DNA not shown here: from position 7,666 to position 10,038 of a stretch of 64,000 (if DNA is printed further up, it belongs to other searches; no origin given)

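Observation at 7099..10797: Three-gene cassette of unknown function: two paralogs flank a 691-aa coiled-coil protein, next to a transposase remnant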

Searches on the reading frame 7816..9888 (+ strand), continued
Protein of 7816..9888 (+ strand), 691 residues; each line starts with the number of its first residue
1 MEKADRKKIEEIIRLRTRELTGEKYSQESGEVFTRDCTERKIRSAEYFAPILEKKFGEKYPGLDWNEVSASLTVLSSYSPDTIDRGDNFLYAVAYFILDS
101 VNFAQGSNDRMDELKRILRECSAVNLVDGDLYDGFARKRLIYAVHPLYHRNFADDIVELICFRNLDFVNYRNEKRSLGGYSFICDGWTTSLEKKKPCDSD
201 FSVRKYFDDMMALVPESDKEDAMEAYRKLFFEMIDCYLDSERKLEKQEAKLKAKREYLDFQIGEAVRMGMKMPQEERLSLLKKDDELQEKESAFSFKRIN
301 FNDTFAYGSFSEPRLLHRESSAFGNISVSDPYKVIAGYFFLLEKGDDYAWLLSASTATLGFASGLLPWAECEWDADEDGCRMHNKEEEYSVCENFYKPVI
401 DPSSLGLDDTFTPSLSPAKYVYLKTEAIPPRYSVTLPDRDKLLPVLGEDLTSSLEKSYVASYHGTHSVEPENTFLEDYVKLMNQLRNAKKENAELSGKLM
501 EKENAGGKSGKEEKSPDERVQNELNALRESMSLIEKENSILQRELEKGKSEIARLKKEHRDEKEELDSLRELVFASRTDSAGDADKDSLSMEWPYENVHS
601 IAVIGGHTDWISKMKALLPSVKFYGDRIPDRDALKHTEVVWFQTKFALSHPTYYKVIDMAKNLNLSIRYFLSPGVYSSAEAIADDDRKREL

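Call 46: fold_search(model_id=the predicted structure, library=pdb)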
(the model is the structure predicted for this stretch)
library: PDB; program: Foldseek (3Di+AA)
matches with E <= 10: 573; with E <= 0.001: 0
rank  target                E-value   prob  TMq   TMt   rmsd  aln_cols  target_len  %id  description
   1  6p7c_A                1.0e-01  1.00  0.09  0.14   6.6       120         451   12  D104A/S128A S. typhimurium siroheme synthase (released 2020-02-26)
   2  6pr3_B                1.1e-01  1.00  0.09  0.13   6.6       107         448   11  D262A/S128A S. typhimurium siroheme synthase (released 2020-02-26)
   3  6xxg_AAA              1.8e-01  0.97  0.09  0.11   8.4       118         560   18  Structure of truncated 1-deoxy-D-xylulose 5-phosphate synthase (DXS) from Deinococcus radiodurans (released 2021-01-20)
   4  2kpo_MODEL_1_A        1.9e-01  0.98  0.10  0.45   4.6       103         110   12  Solution NMR structure of de novo designed rossmann 2x2 fold protein, Northeast Structural Genomics Consortium (released 2009-12-01)
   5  6xxg_BBB              2.8e-01  0.93  0.09  0.11  10.8       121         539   16  Structure of truncated 1-deoxy-D-xylulose 5-phosphate synthase (DXS) from Deinococcus radiodurans (released 2021-01-20)
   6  2o1x_A                3.0e-01  0.91  0.09  0.11  13.2       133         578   14  1-deoxy-D-xylulose 5-phosphate synthase (DXS) from Deinococcus radiodurans (released 2006-12-26)
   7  3nbm                  3.3e-01  0.99  0.11  0.53   4.2        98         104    7  The lactose-specific IIB component domain structure of the phosphoenolpyruvate:carbohydrate phosphotransferase system (P (released 2010-09-08)
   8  2o1x_C                3.5e-01  0.91  0.09  0.12  13.2       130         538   16  1-deoxy-D-xylulose 5-phosphate synthase (DXS) from Deinococcus radiodurans (released 2006-12-26)
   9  2o1x_B                3.5e-01  0.89  0.09  0.11  13.3       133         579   16  1-deoxy-D-xylulose 5-phosphate synthase (DXS) from Deinococcus radiodurans (released 2006-12-26)
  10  5kh0_C                4.2e-01  0.97  0.10  0.18   7.4       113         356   12  Crystal Structure of HydF from thermosipho melanesiensis in complex with a [4Fe-4S] cluster (released 2017-05-03)
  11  6ouw                  5.2e-01  0.92  0.09  0.11  12.8       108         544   13  1-deoxy-D-xylulose 5-phosphate synthase (DXPS) from Deinococcus radiodurans with enamine intermediate bound (released 2019-07-03)
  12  2o1x_D                5.5e-01  0.84  0.09  0.12  13.2       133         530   15  1-deoxy-D-xylulose 5-phosphate synthase (DXS) from Deinococcus radiodurans (released 2006-12-26)
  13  6dex_A                5.5e-01  0.77  0.08  0.35   8.7       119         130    8  Structure of Eremothecium gossypii Shu1:Shu2 complex (released 2018-05-23)
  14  5kh0_B                6.0e-01  0.95  0.10  0.18   7.4       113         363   12  Crystal Structure of HydF from thermosipho melanesiensis in complex with a [4Fe-4S] cluster (released 2017-05-03)
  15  3q7t_B                6.3e-01  0.69  0.09  0.41   5.8       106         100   12  2.15A resolution structure (I41 Form) of the ChxR receiver domain from Chlamydia trachomatis (released 2011-07-20)
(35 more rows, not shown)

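Call 61: search_dna_similar(query=window:7816-9888:+, collection=phages, mode=protein, max_evalue=0.001)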
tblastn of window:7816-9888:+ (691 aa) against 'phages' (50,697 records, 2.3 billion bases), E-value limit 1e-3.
Records with a match: 10; places in all: 10; records where one place covers at least 80% of the query: 0.
Best place of each record, by identity: <60% 10.
By first word of the organism name: Clostridium 5; Bacteriophage 3; Clostridioides 1; Peptoclostridium 1.
By host as written in the record: - 3; Clostridium difficile 2; Clostridium botulinum type C strain C-Stockholm 2; Clostridioides difficile 1; Peptoclostridium difficile strain DSM1296 1; Clostridium botulinum D str. 1873 1.
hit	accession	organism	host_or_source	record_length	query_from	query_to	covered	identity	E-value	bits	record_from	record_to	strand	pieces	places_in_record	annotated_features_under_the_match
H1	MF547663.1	Clostridioides phage LIBA2945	Clostridioides difficile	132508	534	684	22%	33.3%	7e-8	62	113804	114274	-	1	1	hypothetical protein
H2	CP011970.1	Peptoclostridium phage phiCDIF1296T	Peptoclostridium difficile strain ...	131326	534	684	22%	33.3%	7e-8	62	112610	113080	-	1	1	hypothetical protein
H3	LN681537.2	Clostridium phage phiCD211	Clostridium difficile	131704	534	684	22%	33.3%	7e-8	62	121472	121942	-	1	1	hypothetical protein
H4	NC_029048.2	Clostridium phage phiCD211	Clostridium difficile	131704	534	684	22%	33.3%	7e-8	62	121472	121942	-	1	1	hypothetical protein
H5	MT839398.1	Bacteriophage sp.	human fecal samples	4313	495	670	25%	28.3%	9e-8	62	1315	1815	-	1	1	record has no annotation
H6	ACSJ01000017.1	Clostridium phage D-1873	Clostridium botulinum D str. 1873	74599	517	672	23%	30.2%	1e-4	52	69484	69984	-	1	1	conserved hypothetical protein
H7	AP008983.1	Clostridium phage c-st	Clostridium botulinum type C strain ...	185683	519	674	23%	29.6%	2e-5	55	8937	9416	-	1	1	conserved hypothetical protein | insertion sequence:ISCbt2-a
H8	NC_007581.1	Clostridium phage c-st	Clostridium botulinum type C strain ...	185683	519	674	23%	29.6%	2e-5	55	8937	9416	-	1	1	hypothetical protein | insertion sequence:ISCbt2-a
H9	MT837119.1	Bacteriophage sp.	human fecal samples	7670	523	684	23%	25.9%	5e-6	56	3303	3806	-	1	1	record has no annotation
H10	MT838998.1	Bacteriophage sp.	human fecal samples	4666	569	686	17%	32.2%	7e-11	72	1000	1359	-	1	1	record has no annotation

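Call 62: search_dna_similar(query=window:7816-9888:+, collection=plasmids, mode=protein, max_evalue=0.001)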
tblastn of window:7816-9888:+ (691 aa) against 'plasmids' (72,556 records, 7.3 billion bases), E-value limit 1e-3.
Records with a match: 44; places in all: 44; records where one place covers at least 80% of the query: 0.
Best place of each record, by identity: <60% 44.
By first word of the organism name: Enterococcus 38; Clostridioides 3; Clostridium 3.
By predicted mobility (MOB-suite, as given by PLSDB): non-mobilizable 34; mobilizable 8; conjugative 2.
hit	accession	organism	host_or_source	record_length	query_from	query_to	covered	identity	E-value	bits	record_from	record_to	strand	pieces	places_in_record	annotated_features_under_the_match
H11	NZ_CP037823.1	Clostridioides difficile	Homo sapiens,feces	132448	534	684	22%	33.3%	2e-7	62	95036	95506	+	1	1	hypothetical protein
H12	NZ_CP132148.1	Clostridioides difficile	Homo sapiens,whole organism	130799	534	684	22%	33.3%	2e-7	62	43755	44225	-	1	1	hypothetical protein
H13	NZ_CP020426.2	Clostridioides difficile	ATCC strain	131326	534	684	22%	33.3%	2e-7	62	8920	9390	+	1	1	hypothetical protein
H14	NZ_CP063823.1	Clostridium botulinum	Ham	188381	517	672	23%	30.2%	3e-4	52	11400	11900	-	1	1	hypothetical protein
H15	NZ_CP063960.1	Clostridium botulinum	Bovine,feces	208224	519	677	23%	29.5%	1e-5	57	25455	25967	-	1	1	hypothetical protein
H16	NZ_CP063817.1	Clostridium botulinum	Mink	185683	519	674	23%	29.6%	5e-5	55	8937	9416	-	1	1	hypothetical protein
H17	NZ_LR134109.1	Enterococcus faecium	-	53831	521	668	21%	25.9%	6e-4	51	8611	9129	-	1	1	hypothetical protein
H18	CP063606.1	Enterococcus faecium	Homo sapiens,rectal swab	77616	521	668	21%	25.9%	6e-4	51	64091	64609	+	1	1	hypothetical protein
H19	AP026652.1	Enterococcus faecium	-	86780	521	668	21%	25.9%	6e-4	51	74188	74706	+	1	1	hypothetical protein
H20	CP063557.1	Enterococcus faecium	Homo sapiens,rectal swab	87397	521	668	21%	25.9%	6e-4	51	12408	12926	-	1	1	hypothetical protein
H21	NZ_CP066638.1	Enterococcus faecium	Homo sapiens,cell culture,rectal swab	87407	521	668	21%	25.9%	6e-4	51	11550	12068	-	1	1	hypothetical protein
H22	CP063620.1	Enterococcus faecium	Homo sapiens,rectal swab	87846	521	668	21%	25.9%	6e-4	51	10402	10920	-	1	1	hypothetical protein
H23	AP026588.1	Enterococcus faecium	Homo sapiens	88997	521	668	21%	25.9%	6e-4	51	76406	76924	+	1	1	hypothetical protein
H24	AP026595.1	Enterococcus faecium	Homo sapiens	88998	521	668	21%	25.9%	6e-4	51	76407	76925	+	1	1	hypothetical protein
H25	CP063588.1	Enterococcus faecium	Homo sapiens,rectal swab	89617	521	668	21%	25.9%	6e-4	51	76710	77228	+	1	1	hypothetical protein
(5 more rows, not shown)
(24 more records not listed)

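Call 63: get_annotated_region(hit=H7, flank=6000)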
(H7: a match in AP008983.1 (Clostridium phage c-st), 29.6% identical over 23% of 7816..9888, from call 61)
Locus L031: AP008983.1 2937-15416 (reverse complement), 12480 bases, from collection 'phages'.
description: Clostridium phage c-st genomic DNA, complete genome.
organism: Clostridium phage c-st (NCBI taxid 12336)
taxonomy: Viruses; Duplodnaviria; Heunggongvirae; Uroviricota; Caudoviricetes
host: Clostridium botulinum type C strain C-Stockholm; source: -; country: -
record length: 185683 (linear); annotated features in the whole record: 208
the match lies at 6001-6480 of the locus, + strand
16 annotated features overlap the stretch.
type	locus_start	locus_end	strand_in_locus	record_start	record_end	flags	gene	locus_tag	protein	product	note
CDS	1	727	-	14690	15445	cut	-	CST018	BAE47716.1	conserved hypothetical protein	similar to conserved hypothetical proteins, e.g., (gi|15668551|ref|NP_247349.1|) conserved hypothetical protein ...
CDS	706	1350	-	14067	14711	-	-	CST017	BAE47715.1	hypothetical protein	-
CDS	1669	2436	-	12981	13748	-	-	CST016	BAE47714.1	hypothetical protein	weakly similar to a part of hypothetical protein [Plasmodium falciparum 3D7] (gi|23508037|ref|NP_700707.1|) percent ...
CDS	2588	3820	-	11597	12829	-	-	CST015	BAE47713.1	hypothetical protein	-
CDS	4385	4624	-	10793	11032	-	-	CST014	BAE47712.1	hypothetical protein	-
CDS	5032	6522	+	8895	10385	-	-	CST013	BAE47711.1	conserved hypothetical protein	weakly similar to hypothetical protein [Desulfitobacterium hafniense] (gi|23114385|gb|ZP_00099691.1|) percent identity ...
mobile_element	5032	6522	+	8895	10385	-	-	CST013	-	insertion sequence:ISCbt2-a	truncated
CDS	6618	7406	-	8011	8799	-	-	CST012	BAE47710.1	putative antirepressor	B. subtilis phage SP beta YoqD-homolog, similar to antirepressors, e.g., (gi|29376548|ref|NP_815702.1|) [Enterococcus ...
CDS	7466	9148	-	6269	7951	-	-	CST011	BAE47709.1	putative type I site-specific deoxyribonuclease, M subunit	similar to type I site-specific deoxyribonuclease M subunits, e.g., (gi|15926109|ref|NP_373642.1|) percent identity 23 ...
CDS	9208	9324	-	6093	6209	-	-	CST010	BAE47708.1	hypothetical protein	-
CDS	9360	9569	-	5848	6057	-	-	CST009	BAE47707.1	hypothetical protein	-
CDS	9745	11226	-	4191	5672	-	-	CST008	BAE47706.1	putative IS transposase (OrfB)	similar to hypothetical protein (pXO1-20) [Bacillus anthracis str. A2012] (gi|10956267|ref|NP_052716.1|) percent ...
CDS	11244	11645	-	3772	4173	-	-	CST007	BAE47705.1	putative IS transposase (OrfA)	similar to transposase-related proteins, e.g., (gi|28373148|ref|NP_783747.1|) [Clostridium tetani] percent identity 44 ...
CDS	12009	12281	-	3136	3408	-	-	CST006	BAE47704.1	conserved hypothetical protein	tryptophan repeat gene, similar to tryptophan repeat gene family proteins, e.g., (gi|9631532|ref|NP_048098.1|) ...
mobile_element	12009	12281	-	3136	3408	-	-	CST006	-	insertion sequence:ISCbt1-a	-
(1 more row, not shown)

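Call 64: get_annotated_region(hit=H3, flank=6000)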
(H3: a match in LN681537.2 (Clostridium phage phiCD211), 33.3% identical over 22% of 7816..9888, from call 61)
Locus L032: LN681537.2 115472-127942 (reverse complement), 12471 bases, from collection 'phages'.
description: Clostridium phage phiCD211, complete genome.
organism: Clostridium phage phiCD211 (NCBI taxid 1582152)
taxonomy: Viruses; Duplodnaviria; Heunggongvirae; Uroviricota; Caudoviricetes
host: Clostridium difficile; source: -; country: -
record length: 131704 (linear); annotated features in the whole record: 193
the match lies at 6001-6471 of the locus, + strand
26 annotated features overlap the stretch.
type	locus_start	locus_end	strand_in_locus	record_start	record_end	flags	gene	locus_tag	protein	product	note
CDS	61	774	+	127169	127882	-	-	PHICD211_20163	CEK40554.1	Antirestriction protein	Evidence 4 : Homologs of previously reported genes of unknown function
CDS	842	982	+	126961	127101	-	-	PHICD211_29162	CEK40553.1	hypothetical protein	Evidence 4 : Homologs of previously reported genes of unknown function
CDS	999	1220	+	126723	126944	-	-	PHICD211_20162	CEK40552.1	hypothetical protein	Evidence 5 : No homology to any previously reported sequences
CDS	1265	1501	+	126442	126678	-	-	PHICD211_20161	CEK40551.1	hypothetical protein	Evidence 5 : No homology to any previously reported sequences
CDS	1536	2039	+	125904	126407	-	-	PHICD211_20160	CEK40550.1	hypothetical protein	Evidence 5 : No homology to any previously reported sequences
CDS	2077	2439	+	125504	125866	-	-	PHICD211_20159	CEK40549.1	hypothetical protein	Evidence 5 : No homology to any previously reported sequences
CDS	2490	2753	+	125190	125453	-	-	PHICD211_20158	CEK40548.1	hypothetical protein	Evidence 5 : No homology to any previously reported sequences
CDS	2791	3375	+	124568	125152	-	-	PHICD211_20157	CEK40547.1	hypothetical protein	Evidence 5 : No homology to any previously reported sequences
CDS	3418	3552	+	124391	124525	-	-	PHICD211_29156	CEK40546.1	hypothetical protein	Evidence 4 : Homologs of previously reported genes of unknown function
CDS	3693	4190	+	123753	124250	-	-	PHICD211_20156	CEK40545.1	exported protein of unknown function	Evidence 5 : No homology to any previously reported sequences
CDS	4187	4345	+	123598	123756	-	-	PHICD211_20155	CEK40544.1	hypothetical protein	Evidence 5 : No homology to any previously reported sequences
CDS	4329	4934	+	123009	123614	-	-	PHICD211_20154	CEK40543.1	hypothetical protein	Evidence 4 : Homologs of previously reported genes of unknown function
CDS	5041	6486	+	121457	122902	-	-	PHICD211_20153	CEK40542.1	hypothetical protein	Evidence 4 : Homologs of previously reported genes of unknown function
CDS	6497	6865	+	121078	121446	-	-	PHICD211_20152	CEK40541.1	Transcriptional regulator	-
CDS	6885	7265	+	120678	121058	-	-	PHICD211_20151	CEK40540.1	Transcriptional regulator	Evidence 4 : Homologs of previously reported genes of unknown function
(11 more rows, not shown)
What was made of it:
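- In phiCD211 the related protein lies about 5 kb from an annotated antirestriction protein (call 64).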

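Call 65: get_annotated_region(hit=H17, flank=6000)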
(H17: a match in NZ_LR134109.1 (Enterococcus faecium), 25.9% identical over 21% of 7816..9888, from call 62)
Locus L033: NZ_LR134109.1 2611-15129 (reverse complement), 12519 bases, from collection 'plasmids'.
description: Enterococcus faecium isolate E6043 plasmid 5
organism: Enterococcus faecium (NCBI taxid 1352)
taxonomy: Bacteria; Bacillota; Bacilli; Lactobacillales; Enterococcaceae; Enterococcus; Enterococcus faecium
host: -; source: -; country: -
typing (MOB-suite, as given by PLSDB): non-mobilizable
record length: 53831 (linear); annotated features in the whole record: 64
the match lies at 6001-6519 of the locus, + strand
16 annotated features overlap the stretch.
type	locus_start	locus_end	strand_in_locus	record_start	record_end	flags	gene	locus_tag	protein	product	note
CDS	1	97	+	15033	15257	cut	-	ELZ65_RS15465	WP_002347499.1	hypothetical protein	-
CDS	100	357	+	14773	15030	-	-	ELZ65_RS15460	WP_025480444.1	hypothetical protein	-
CDS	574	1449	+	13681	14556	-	-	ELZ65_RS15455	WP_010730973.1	hypothetical protein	-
CDS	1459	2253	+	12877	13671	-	-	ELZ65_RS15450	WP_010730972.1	hypothetical protein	-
CDS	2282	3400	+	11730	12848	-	-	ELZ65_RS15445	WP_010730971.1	hypothetical protein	-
CDS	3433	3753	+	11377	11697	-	-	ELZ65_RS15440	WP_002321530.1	hypothetical protein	-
CDS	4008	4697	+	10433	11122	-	-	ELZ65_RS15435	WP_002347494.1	hypothetical protein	-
CDS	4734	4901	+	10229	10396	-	-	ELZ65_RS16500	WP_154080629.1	hypothetical protein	-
CDS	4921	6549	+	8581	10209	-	-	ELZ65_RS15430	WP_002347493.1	hypothetical protein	-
CDS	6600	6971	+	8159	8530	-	-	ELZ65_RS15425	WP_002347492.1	hypothetical protein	-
CDS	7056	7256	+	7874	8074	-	-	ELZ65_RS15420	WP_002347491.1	hypothetical protein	-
CDS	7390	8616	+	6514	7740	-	-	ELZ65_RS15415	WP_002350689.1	hypothetical protein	-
CDS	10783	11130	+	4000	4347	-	-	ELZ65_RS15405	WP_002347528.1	hypothetical protein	-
CDS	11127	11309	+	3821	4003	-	-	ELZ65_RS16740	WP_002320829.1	hypothetical protein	-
CDS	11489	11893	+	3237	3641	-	tnpA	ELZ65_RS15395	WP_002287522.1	IS200/IS605-like element ISEfa4 family transposase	GO:0006313 - DNA transposition [Evidence IEA]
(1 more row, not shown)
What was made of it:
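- The coiled coil plus DUF2325-like unit is found on extrachromosomal phage-plasmids and plasmids (calls 61-65).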

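Call 68: search_solved_structures(query=A1, max_evalue=1)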
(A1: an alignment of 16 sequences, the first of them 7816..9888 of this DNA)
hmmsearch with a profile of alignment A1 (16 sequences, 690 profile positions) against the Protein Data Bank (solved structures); distinct sequences matched with E-value up to 1: 22.
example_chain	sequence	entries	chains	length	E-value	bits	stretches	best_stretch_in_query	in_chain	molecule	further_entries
8qox_B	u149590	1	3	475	0.0069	18.1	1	392-542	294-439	Conserved membrane protein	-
3mq7_A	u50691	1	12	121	0.012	17.4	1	466-559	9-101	Bone marrow stromal antigen 2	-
3nwh_A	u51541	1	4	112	0.02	16.7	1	475-559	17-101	Bone marrow stromal antigen 2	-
6fia_A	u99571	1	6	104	0.02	16.6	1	472-564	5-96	LINE-1 retrotransposable element ORF1 protein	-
3mqb_A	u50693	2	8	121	0.029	16.1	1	475-559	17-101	Bone marrow stromal antigen 2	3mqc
2xg7_A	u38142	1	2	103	0.035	15.8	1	479-559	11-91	BONE MARROW STROMAL ANTIGEN 2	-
6yel_A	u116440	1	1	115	0.042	15.6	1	470-568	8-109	Stromal interaction molecule 1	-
9rgx_A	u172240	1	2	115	0.042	15.6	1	454-538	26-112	sc-apCC3-ACW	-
6d0y_C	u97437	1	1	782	0.044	15.5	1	476-538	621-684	Nuclear cap-binding protein subunit 1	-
1h2v_C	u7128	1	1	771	0.045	15.5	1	476-538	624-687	80 KDA NUCLEAR CAP BINDING PROTEIN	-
5oob_A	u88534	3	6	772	0.045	15.4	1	476-538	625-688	Nuclear cap-binding protein subunit 1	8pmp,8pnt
5oo6_A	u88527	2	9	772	0.045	15.4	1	476-538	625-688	Nuclear cap-binding protein subunit 1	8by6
1n52_A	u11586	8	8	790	0.047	15.4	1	476-538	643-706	80 kDa nuclear cap binding protein | Nuclear cap-binding protein subunit 1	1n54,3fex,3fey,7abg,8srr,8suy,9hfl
9vvi_W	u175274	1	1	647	0.051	15.3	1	471-546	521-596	Probable ATP-binding protein YheS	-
6hk9_A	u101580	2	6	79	0.071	14.8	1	483-550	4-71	Testis-expressed protein 12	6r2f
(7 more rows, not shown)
